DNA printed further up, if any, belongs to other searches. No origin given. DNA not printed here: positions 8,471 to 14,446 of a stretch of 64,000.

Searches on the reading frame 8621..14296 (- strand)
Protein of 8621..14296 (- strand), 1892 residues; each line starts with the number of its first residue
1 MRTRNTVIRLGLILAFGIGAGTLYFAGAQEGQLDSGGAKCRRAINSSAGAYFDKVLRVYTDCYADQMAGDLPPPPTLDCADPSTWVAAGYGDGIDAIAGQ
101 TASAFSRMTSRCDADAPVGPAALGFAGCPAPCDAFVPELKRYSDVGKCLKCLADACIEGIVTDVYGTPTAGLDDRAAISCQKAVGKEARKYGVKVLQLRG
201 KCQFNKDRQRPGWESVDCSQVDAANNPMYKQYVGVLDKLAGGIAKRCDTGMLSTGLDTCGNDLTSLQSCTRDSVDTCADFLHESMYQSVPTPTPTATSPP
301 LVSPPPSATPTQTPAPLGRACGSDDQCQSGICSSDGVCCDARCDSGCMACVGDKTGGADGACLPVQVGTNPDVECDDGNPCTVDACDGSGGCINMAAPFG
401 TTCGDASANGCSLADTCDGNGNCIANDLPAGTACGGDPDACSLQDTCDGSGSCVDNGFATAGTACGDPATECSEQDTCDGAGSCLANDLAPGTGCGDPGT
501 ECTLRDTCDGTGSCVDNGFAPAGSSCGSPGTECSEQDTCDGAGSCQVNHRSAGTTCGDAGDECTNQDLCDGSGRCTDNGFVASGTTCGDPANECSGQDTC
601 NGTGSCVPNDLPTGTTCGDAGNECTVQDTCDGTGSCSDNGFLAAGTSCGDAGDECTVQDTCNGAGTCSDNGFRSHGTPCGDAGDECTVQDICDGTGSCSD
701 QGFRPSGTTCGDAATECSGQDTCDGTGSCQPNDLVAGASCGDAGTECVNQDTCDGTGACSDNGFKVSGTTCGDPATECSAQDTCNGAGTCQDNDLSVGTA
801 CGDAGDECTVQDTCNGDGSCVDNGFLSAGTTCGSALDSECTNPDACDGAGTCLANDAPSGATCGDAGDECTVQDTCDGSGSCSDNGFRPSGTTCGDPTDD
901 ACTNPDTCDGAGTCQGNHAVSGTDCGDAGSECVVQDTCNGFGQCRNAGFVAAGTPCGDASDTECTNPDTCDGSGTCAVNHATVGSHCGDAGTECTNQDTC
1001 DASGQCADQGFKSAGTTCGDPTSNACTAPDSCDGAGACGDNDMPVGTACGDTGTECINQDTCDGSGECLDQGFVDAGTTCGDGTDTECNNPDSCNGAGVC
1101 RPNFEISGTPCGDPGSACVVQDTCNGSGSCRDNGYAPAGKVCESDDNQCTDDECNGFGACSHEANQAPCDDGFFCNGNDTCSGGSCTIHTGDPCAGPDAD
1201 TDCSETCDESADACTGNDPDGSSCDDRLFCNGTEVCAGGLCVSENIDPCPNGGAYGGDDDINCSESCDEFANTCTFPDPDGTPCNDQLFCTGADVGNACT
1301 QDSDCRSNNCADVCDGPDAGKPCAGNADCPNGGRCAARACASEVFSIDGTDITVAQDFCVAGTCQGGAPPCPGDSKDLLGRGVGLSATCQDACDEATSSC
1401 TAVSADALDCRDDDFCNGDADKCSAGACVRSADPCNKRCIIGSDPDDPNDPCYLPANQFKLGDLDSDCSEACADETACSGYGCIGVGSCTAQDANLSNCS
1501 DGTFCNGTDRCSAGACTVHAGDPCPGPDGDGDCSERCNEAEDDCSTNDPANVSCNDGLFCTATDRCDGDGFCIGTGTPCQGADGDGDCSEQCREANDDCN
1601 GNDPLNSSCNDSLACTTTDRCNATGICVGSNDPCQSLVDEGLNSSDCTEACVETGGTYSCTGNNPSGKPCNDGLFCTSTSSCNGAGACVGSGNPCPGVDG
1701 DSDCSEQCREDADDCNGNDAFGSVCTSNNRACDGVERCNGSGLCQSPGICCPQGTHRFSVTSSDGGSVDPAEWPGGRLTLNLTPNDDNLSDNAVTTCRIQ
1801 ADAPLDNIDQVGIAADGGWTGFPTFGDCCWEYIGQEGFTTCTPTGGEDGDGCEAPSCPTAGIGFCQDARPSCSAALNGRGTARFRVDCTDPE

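Call 11: search_protein_families(library=pfam, proteins=[window:8621-14296:-], max_evalue=0.01)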
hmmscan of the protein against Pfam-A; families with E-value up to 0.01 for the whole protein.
window:8621-14296:- (1892 aa): 0 families

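Call 22: find_encoding_contigs(protein=window:8621-14296:-, flank=10000, max_places=10)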
Protein window:8621-14296:- (1892 aa): no gene with exactly this product is on record in the collection.

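Call 24: search_protein_families(library=ncbifam, proteins=[window:8621-14296:-], max_evalue=0.001)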
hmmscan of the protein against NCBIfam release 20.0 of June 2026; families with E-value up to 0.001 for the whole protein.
window:8621-14296:- (1892 aa): 0 families
